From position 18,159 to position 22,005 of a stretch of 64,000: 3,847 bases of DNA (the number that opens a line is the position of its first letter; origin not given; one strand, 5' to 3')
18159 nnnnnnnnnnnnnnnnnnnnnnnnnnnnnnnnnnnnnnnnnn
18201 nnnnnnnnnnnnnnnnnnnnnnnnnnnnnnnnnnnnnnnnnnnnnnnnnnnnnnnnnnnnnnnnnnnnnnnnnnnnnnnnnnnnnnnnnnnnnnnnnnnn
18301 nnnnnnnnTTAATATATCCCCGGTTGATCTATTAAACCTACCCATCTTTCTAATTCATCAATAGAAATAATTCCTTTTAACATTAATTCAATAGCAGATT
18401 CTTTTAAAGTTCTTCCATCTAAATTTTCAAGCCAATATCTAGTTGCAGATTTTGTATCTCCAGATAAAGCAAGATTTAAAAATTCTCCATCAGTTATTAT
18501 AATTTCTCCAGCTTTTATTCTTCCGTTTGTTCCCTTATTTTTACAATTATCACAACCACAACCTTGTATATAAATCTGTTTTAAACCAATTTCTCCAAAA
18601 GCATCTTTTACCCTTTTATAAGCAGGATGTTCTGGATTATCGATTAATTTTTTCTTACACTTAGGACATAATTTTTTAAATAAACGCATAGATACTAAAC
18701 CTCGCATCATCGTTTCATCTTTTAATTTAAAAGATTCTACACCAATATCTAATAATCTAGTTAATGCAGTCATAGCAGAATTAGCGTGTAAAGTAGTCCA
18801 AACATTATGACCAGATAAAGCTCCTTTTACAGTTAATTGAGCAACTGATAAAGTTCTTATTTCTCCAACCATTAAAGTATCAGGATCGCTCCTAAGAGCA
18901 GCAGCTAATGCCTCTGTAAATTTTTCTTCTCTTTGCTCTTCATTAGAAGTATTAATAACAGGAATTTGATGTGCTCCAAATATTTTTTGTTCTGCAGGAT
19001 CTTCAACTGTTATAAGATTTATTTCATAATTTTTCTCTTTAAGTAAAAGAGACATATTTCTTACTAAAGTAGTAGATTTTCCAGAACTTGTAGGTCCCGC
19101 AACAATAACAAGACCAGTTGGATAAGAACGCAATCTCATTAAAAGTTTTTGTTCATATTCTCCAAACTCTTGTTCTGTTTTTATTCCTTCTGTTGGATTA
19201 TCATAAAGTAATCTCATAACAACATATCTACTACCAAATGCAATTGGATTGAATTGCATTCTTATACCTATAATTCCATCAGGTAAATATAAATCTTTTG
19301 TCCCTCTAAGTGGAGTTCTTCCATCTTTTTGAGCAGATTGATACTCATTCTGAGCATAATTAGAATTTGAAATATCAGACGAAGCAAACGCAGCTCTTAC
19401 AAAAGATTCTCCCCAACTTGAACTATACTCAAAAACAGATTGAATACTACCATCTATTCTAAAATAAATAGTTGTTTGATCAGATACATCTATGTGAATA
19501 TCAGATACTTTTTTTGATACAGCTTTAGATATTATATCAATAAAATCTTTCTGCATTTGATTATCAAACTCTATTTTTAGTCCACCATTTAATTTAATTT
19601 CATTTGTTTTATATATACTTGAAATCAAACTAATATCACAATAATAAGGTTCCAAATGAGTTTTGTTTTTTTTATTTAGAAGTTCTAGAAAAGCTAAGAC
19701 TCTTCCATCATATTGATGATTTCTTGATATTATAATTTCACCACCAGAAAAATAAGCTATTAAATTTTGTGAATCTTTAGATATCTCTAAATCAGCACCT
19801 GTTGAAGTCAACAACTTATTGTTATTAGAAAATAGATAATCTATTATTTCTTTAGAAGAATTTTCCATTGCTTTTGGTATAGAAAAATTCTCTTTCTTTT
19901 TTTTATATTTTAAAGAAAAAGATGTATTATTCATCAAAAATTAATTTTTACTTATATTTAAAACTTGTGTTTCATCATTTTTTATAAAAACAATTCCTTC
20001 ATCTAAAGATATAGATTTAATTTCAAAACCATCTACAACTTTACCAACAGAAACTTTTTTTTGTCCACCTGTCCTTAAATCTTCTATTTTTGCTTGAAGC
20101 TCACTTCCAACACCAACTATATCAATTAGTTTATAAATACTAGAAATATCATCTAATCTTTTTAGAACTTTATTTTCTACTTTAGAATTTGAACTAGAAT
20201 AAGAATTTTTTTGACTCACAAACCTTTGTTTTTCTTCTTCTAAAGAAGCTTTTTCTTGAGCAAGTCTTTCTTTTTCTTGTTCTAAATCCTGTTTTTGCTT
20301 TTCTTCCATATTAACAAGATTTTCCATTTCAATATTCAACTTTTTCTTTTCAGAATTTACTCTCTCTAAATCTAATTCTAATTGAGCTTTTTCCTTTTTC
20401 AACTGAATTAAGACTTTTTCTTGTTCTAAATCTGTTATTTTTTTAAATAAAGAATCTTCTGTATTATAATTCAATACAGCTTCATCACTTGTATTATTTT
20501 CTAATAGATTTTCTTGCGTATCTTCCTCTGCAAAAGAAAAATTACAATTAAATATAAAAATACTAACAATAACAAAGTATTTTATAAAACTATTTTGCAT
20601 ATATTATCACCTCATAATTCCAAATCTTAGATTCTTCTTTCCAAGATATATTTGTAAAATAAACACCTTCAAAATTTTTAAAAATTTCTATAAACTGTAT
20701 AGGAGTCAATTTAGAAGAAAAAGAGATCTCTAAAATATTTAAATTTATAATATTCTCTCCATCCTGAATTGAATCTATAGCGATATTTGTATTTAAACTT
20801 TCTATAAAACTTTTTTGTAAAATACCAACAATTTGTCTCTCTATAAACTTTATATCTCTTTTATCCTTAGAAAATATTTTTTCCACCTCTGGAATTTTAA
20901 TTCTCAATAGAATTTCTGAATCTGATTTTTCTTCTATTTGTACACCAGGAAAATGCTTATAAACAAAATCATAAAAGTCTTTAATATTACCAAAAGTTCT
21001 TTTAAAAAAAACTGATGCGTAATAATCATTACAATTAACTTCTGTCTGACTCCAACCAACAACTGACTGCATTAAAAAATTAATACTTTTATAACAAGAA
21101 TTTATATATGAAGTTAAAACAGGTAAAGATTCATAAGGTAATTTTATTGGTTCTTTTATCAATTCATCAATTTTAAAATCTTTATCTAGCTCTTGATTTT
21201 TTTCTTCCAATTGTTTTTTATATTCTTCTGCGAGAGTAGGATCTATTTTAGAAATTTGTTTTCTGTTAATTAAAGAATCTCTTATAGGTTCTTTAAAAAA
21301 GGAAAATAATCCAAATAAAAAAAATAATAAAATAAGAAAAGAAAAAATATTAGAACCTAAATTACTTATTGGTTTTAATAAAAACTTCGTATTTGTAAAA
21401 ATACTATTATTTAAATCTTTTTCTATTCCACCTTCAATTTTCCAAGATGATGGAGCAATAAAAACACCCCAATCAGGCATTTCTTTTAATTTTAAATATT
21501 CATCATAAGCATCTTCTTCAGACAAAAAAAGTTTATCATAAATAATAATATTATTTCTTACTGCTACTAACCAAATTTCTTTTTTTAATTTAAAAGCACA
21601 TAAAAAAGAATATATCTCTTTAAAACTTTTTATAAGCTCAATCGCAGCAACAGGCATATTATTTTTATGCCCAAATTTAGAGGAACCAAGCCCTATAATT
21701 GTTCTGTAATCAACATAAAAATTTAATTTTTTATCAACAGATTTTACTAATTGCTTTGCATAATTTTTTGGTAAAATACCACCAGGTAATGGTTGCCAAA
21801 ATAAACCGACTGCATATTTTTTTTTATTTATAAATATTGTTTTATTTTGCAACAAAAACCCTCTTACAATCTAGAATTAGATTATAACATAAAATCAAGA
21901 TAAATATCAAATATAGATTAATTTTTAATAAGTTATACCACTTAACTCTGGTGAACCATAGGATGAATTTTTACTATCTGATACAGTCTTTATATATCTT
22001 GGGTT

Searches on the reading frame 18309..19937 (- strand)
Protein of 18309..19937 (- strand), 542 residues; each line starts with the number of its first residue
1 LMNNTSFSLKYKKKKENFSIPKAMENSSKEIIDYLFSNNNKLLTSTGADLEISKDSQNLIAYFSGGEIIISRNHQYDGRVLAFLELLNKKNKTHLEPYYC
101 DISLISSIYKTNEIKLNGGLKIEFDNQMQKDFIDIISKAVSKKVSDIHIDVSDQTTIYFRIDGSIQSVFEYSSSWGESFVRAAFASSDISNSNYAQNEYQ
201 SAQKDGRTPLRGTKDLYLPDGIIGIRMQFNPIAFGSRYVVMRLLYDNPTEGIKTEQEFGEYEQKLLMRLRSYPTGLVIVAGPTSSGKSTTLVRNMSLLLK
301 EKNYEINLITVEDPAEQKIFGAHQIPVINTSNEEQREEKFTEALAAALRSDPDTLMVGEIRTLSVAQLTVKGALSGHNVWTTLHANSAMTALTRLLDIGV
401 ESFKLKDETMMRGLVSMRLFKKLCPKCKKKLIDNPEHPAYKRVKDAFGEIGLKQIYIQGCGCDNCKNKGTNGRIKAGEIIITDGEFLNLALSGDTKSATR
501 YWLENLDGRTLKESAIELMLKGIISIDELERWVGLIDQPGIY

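Call 9: search_protein_families(library=pfam, proteins=[window:18309-19937:-], max_evalue=0.001)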
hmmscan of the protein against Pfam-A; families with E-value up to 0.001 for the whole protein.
window:18309-19937:- (542 aa): 1 family
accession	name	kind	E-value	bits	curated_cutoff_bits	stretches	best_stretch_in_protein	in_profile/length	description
PF00437.27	T2SSE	-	7.4e-65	219.4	24.9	1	129-531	9-370/370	Type II/IV secretion system protein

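Call 40: search_protein_families(library=ncbifam, proteins=[window:18309-19937:-], max_evalue=0.01)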
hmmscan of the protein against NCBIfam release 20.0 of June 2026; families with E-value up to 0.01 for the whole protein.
window:18309-19937:- (542 aa): 17 families
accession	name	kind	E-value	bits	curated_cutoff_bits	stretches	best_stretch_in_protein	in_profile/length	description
TIGR02533.1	type_II_gspE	equivalog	1.5e-65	221.8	630.25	1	135-531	116-484/486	type II secretion system ATPase GspE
TIGR02538.1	type_IV_pilB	equivalog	6.3e-61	206.6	675.65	1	133-531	186-560/564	type IV-A pilus assembly ATPase PilB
NF053534.1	T4PilAsmATPsTfpB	equivalog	9.6e-53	179.4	850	1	136-531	209-580/584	type IV pilus assembly ATPase TfpB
NF007755.0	PRK10436.1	equivalog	7.1e-51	173.3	617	1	132-535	88-461/465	type II secretion system protein GspE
NF041000.1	ATPase_ComGA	equivalog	4e-42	144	300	1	134-420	2-265/267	competence type IV pilus ATPase ComGA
TIGR01420.1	pilT_fam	subfamily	3.4e-33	115.3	319.1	1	133-419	3-259/343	PilT/PilU family type 4a pilus ATPase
TIGR02525.1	plasmid_TraJ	equivalog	2.8e-17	62.7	368.3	1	273-398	148-272/372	plasmid transfer ATPase TraJ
NF058587.1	archaellum_moto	equivalog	1.9e-13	50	550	1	277-395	278-393/527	archaellum flagellar ATPase motor FlaI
TIGR02788.1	VirB11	equivalog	2e-13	50.1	249.95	1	277-402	147-272/308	P-type DNA transfer ATPase VirB11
TIGR02524.1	dot_icm_DotB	equivalog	3.6e-13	49.4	463.3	1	274-402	134-263/358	Dot/Icm type IV secretion system ATPase DotB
TIGR03819.1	heli_sec_ATPase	hypoth_equivalog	7.2e-12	45.1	373.15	1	229-399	132-301/340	TadA family conjugal transfer-associated ATPase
TIGR02782.1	TrbB_P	equivalog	1.7e-10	40.7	304.55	1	277-412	139-269/303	P-type conjugative transfer ATPase TrbB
NF053672.1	bindosome_BasE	exception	3.9e-09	35.8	1000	1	278-398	274-391/512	bindosome assembly system ATPase subunit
NF010407.0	PRK13833.1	subfamily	4.5e-09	36.2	499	1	277-402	147-266/323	conjugal transfer protein TrbB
NF010469.0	PRK13894.1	subfamily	1.2e-07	31.4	508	1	277-396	152-265/320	conjugal transfer ATPase TrbB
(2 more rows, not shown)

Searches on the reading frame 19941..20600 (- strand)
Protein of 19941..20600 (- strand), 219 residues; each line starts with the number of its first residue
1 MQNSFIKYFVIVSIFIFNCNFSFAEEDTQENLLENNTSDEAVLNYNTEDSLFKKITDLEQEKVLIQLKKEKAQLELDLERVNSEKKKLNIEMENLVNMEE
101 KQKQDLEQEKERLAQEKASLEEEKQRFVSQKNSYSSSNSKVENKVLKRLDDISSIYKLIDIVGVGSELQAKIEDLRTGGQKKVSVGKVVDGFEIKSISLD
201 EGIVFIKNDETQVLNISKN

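Call 9: search_protein_families(library=pfam, proteins=[window:19941-20600:-], max_evalue=0.001)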
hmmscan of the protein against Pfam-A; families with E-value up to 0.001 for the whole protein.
window:19941-20600:- (219 aa): 0 families

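Call 13: search_protein_families(library=pfam, proteins=[window:19941-20600:-], max_evalue=5)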
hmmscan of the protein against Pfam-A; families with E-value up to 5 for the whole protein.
window:19941-20600:- (219 aa): 7 families
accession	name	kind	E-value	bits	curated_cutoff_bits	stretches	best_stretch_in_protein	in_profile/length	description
PF05917.16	DUF874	-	0.011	15.3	21.9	1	54-132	125-204/398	Helicobacter pylori protein of unknown function (DUF874)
PF15198.11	Dexa_ind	-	0.15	12.6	27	0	5-50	34-81/90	Dexamethasone-induced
PF04636.18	PA26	-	0.15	11.4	29.4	1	11-132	165-286/445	PA26 p53-induced protein (sestrin)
PF20492.3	ERM_helical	-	0.19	12.2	40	1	67-149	4-89/120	Ezrin/radixin/moesin, alpha-helical domain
PF17675.6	APG6_N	-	0.82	10.6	45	0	69-144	46-117/132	Apg6 coiled-coil region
PF10186.14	ATG14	-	0.92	9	33.2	1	49-153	36-132/347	Vacuolar sorting 38 and autophagy-related subunit 14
PF02601.20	Exonuc_VII_L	-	2.4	8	35.9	1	64-141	175-251/315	Exonuclease VII, large subunit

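Call 40: search_protein_families(library=ncbifam, proteins=[window:19941-20600:-], max_evalue=0.01)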
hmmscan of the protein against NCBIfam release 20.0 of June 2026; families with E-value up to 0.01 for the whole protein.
window:19941-20600:- (219 aa): 4 families
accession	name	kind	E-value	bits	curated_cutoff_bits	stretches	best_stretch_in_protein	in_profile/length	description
TIGR03021.1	pilP_fam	equivalog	4e-06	27.9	34.65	1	111-201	21-115/119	type IV pilus biogenesis protein PilP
NF045487.1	ASRP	equivalog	0.00065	18.4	300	1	49-177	135-256/593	archaea-specific SMC-related protein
NF047368.1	collar_FlbB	equivalog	0.00074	19.4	110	1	49-144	30-128/193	periplasmic-type flagellar collar protein FlbB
NF045780.1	TrlF_fam_ATP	equivalog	0.0008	18.2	350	1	29-158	427-566/944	TrlF family AAA-like ATPase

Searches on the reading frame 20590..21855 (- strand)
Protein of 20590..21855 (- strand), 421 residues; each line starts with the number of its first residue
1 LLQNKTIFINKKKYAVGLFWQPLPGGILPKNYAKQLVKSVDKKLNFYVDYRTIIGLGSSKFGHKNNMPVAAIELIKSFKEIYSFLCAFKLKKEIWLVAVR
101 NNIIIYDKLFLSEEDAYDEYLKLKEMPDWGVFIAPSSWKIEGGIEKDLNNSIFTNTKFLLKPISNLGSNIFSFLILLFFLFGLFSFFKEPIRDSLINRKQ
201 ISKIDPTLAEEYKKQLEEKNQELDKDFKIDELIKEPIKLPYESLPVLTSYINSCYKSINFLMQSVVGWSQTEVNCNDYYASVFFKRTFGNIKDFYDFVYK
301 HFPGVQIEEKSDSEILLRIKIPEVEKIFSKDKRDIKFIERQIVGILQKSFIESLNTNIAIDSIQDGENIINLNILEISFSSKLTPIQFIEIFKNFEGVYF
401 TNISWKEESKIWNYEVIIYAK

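Call 9: search_protein_families(library=pfam, proteins=[window:20590-21855:-], max_evalue=0.001)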
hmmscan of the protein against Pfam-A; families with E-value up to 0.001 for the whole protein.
window:20590-21855:- (421 aa): 0 families

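Call 13: search_protein_families(library=pfam, proteins=[window:20590-21855:-], max_evalue=5)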
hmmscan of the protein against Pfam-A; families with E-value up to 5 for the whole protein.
window:20590-21855:- (421 aa): 2 families
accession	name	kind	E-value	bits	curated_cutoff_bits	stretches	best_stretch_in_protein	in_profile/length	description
PF03568.22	Peptidase_C50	-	0.034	13.7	27.8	1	159-269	145-254/395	Peptidase family C50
PF12695.13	Abhydrolase_5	-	0.23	11.7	27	1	10-78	23-90/164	Alpha/beta hydrolase family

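Call 40: search_protein_families(library=ncbifam, proteins=[window:20590-21855:-], max_evalue=0.01)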
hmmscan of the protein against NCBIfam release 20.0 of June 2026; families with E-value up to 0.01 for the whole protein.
window:20590-21855:- (421 aa): 0 families

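Call 48: find_homologous_proteins(query=window:20590-21855:-, max_evalue=0.001)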
Query window:20590-21855:- (421 aa): 523 proteins with E <= 0.001 among 8000 candidates; the best 120 are listed.
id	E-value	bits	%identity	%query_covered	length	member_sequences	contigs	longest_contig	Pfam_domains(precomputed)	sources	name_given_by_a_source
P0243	2.0e-265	898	97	100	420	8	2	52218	-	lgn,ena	-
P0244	2.6e-265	898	97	100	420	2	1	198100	-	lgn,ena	-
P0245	3.3e-219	746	81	100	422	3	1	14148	-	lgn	-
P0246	3.2e-209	713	76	100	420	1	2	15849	-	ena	-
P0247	1.8e-133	464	50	100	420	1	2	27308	-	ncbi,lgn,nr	ncbi:MAG: type 4b pilus protein PilO2 [Alphaproteobacteria bacterium]|nr:type 4b pilus protein PilO2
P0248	4.7e-129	449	49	100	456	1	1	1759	-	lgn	-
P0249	7.4e-129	449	49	100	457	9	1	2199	-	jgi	-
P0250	8.1e-129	448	48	100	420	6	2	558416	-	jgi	-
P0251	4.1e-127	443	49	100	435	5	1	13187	-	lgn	-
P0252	2.0e-126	441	49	99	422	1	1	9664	PF06864.18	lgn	-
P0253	2.9e-126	440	47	100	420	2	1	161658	PF06864.18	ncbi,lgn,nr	ncbi:MAG: type 4b pilus protein PilO2 [Rickettsiales bacterium]|nr:type 4b pilus protein PilO2 [Rick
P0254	3.9e-126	440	48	99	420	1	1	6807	PF06864.18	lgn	-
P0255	1.5e-122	428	46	99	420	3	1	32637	PF06864.18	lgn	-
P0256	1.2e-119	418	45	100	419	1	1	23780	PF06864.18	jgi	jgi:hypothetical protein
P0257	1.3e-119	418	46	100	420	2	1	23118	PF06864.18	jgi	jgi:hypothetical protein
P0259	5.3e-118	413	44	100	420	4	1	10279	PF06864.18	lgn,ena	-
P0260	2.2e-117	411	44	100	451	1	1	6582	PF06864.18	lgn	-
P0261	2.2e-117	411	44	100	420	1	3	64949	PF06864.18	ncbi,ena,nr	ncbi:MAG: type 4b pilus protein PilO2 [Alphaproteobacteria bacterium]|nr:type 4b pilus protein PilO2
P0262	1.0e-116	408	45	99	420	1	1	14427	PF06864.18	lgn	-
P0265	7.2e-116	406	44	100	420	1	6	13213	PF06864.18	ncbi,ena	-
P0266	1.6e-115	405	43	100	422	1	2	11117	PF06864.18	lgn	-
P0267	2.0e-115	404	44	100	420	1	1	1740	PF06864.18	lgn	-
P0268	4.1e-115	403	43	100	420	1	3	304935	PF06864.18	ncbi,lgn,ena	-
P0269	5.5e-115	403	43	100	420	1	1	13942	PF06864.18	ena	-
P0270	5.7e-115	403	43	100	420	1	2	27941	PF06864.18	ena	-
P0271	5.7e-115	403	44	99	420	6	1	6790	PF06864.18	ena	-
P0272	6.3e-115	403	44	100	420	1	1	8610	PF06864.18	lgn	-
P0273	1.1e-114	402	42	100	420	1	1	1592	PF06864.18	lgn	-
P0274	1.1e-114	402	42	100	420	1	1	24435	PF06864.18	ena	-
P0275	1.1e-114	402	42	100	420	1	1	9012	PF06864.18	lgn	-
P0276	1.1e-114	402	42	100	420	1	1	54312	PF06864.18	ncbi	-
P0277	1.5e-114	401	42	100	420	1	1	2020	PF06864.18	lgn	-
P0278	1.7e-114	401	43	100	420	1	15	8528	PF06864.18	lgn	-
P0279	2.5e-114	401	43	100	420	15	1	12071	PF06864.18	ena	-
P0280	2.7e-114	401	43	99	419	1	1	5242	PF06864.18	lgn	-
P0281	2.8e-114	400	42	100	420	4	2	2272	PF06864.18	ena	-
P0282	3.9e-114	400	44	100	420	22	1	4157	PF06864.18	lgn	-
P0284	5.0e-114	400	42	100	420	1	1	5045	PF06864.18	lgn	-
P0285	5.3e-114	400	43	100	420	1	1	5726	PF06864.18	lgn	-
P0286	5.5e-114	400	42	100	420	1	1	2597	PF06864.18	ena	-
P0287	6.1e-114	399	44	99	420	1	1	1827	PF06864.18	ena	-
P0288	6.3e-114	399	43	100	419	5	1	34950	PF06864.18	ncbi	-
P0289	6.4e-114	399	44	100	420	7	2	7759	PF06864.18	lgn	-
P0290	6.6e-114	399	42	100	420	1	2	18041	PF06864.18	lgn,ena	-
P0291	1.4e-113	398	42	100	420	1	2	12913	PF06864.18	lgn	-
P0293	2.5e-113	397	45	100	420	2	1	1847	PF06864.18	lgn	-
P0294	3.2e-113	397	43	100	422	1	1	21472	PF06864.18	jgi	-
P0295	3.6e-113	397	43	100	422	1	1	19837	PF06864.18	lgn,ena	-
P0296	4.4e-113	397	43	99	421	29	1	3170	PF06864.18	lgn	-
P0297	5.0e-113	396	42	100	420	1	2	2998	PF06864.18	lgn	-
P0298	5.2e-113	396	43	100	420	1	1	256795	PF06864.18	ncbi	-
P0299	5.9e-113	396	43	100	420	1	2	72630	PF06864.18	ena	-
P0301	7.0e-113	396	43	100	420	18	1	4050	PF06864.18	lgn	-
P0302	7.9e-113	396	42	100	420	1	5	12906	PF06864.18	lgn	-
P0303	9.5e-113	395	42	100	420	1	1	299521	PF06864.18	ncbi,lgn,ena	-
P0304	9.5e-113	395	42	100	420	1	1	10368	PF06864.18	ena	-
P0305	1.3e-112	395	42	100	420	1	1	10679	PF06864.18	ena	-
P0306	1.3e-112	395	42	100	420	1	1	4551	PF06864.18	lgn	-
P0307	1.3e-112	395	42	100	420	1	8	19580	PF06864.18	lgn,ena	-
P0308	1.3e-112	395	42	100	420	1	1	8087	PF06864.18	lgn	-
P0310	1.8e-112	395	42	100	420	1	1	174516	PF06864.18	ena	-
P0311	1.8e-112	395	42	100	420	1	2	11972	PF06864.18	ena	-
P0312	1.8e-112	395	42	100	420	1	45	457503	PF06864.18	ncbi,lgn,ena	-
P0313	2.0e-112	394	43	100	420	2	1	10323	PF06864.18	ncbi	-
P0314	2.5e-112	394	42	100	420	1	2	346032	PF06864.18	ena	-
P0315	2.5e-112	394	42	100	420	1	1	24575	PF06864.18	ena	-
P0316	2.5e-112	394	42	100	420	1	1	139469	PF06864.18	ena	-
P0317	2.5e-112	394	42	100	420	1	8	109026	PF06864.18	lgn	-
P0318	2.6e-112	394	43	100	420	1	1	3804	PF06864.18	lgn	-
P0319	2.8e-112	394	42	100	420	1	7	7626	PF06864.18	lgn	-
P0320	3.4e-112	394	42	100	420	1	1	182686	PF06864.18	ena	-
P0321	3.4e-112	394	42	100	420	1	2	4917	PF06864.18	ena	-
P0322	3.4e-112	394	42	100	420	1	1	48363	PF06864.18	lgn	-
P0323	4.6e-112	393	44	100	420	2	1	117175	PF06864.18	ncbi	-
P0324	4.7e-112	393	42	100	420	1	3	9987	PF06864.18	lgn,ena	-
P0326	6.4e-112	393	42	100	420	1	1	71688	PF06864.18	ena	-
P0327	6.5e-112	393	42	100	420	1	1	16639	PF06864.18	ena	-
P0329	8.6e-112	392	43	100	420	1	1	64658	PF06864.18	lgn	-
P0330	9.0e-112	392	42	100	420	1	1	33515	PF06864.18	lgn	-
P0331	9.5e-112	392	42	99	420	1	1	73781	PF06864.18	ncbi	-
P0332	1.0e-111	392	43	100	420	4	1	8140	PF06864.18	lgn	-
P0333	1.1e-111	392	42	100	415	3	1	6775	PF06864.18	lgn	-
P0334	1.1e-111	392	42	100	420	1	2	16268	PF06864.18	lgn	-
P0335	1.1e-111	392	42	100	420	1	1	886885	PF06864.18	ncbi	-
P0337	2.8e-111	391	41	100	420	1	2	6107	PF06864.18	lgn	-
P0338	2.9e-111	391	42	100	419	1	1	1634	PF06864.18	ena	-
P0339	2.9e-111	391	42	100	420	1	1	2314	PF06864.18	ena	-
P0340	3.2e-111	390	41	100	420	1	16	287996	PF06864.18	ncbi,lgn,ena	-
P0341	3.3e-111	390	41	100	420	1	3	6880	PF06864.18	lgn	-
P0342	3.3e-111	390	43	100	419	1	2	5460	PF06864.18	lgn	-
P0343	3.7e-111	390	43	99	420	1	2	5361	PF06864.18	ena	-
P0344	4.5e-111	390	41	100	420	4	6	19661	PF06864.18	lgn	-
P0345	4.8e-111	390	42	99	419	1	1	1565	PF06864.18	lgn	-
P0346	6.0e-111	390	41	100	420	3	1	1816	PF06864.18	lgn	-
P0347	6.4e-111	389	43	100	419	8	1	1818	PF06864.18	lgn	-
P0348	6.5e-111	389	42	100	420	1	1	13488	PF06864.18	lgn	-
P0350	8.4e-111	389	41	100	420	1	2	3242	PF06864.18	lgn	-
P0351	8.8e-111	389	43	100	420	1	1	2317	PF06864.18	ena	-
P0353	9.5e-111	389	42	99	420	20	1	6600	PF06864.18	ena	-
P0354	9.8e-111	389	43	100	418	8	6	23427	PF06864.18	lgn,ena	-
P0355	1.5e-110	388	42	100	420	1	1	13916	PF06864.18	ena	-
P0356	1.5e-110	388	43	100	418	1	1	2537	PF06864.18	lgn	-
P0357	1.5e-110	388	42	99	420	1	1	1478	PF06864.18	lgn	-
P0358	1.6e-110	388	42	100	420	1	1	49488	PF06864.18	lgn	-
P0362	1.9e-110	388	42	99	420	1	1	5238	PF06864.18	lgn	-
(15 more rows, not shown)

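Call 49: find_encoding_contigs(protein=P0247, flank=10000, max_places=1)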
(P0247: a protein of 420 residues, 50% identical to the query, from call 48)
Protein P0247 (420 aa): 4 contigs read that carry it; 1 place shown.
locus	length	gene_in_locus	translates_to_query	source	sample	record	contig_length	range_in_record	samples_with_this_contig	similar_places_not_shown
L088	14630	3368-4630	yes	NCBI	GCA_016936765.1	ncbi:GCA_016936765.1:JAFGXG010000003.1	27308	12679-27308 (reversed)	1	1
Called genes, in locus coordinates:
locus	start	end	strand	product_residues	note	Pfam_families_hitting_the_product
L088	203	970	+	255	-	PF04028:DUF374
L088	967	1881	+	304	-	PF02606:LpxK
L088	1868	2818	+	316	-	PF03331:LpxC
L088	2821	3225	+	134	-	-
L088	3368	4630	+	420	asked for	-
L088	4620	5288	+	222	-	-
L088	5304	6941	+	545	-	PF00437:T2SSE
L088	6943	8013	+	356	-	PF00482:T2SSF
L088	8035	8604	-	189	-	-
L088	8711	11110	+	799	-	PF02518:HATPase_c, PF00204:DNA_gyraseB, PF01751:Toprim, PF00986:DNA_gyraseB_C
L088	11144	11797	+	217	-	-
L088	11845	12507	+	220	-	PF03167:UDG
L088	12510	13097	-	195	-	PF09411:PagL (weak)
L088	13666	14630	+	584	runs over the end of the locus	PF01336:tRNA_anti-codon, PF00152:tRNA-synt_2, PF02938:GAD (weak)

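Call 50: find_encoding_contigs(protein=P0312, flank=10000, max_places=1)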
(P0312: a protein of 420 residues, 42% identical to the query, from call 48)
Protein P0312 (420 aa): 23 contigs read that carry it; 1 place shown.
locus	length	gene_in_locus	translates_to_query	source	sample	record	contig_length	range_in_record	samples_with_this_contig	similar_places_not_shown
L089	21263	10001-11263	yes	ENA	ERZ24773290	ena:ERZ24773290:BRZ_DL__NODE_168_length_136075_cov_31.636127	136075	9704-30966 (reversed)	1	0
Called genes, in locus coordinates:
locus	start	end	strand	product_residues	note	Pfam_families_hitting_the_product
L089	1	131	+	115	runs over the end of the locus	PF12702:Lipocalin_3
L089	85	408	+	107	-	-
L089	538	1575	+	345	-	PF13310:Virulence_RhuM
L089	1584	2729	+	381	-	PF13356:Arm-DNA-bind_3, PF00589:Phage_integrase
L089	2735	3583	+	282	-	-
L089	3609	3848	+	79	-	PF12728:HTH_17 (weak)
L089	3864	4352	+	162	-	-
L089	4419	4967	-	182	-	-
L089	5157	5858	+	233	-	PF12686:DUF3800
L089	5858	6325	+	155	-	-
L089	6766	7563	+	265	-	PF04028:DUF374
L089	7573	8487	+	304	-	PF02606:LpxK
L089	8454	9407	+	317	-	PF03331:LpxC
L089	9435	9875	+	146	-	-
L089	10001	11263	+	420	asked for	PF06864:PAP_PilO (weak)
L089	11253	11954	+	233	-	-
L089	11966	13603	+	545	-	PF00437:T2SSE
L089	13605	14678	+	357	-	PF00482:T2SSF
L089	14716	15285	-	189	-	-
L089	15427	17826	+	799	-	PF02518:HATPase_c, PF00204:DNA_gyraseB, PF01751:Toprim, PF00986:DNA_gyraseB_C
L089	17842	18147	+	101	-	-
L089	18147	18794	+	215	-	-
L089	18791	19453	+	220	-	PF03167:UDG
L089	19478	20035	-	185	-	PF09411:PagL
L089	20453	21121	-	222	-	PF12840:HTH_20 (faint), PF13412:HTH_24 (faint), PF13463:HTH_27 (faint), PF24034:DUF7343 (faint), PF01978:TrmB (faint), PF01022:HTH_5 (weak)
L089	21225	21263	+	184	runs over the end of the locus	-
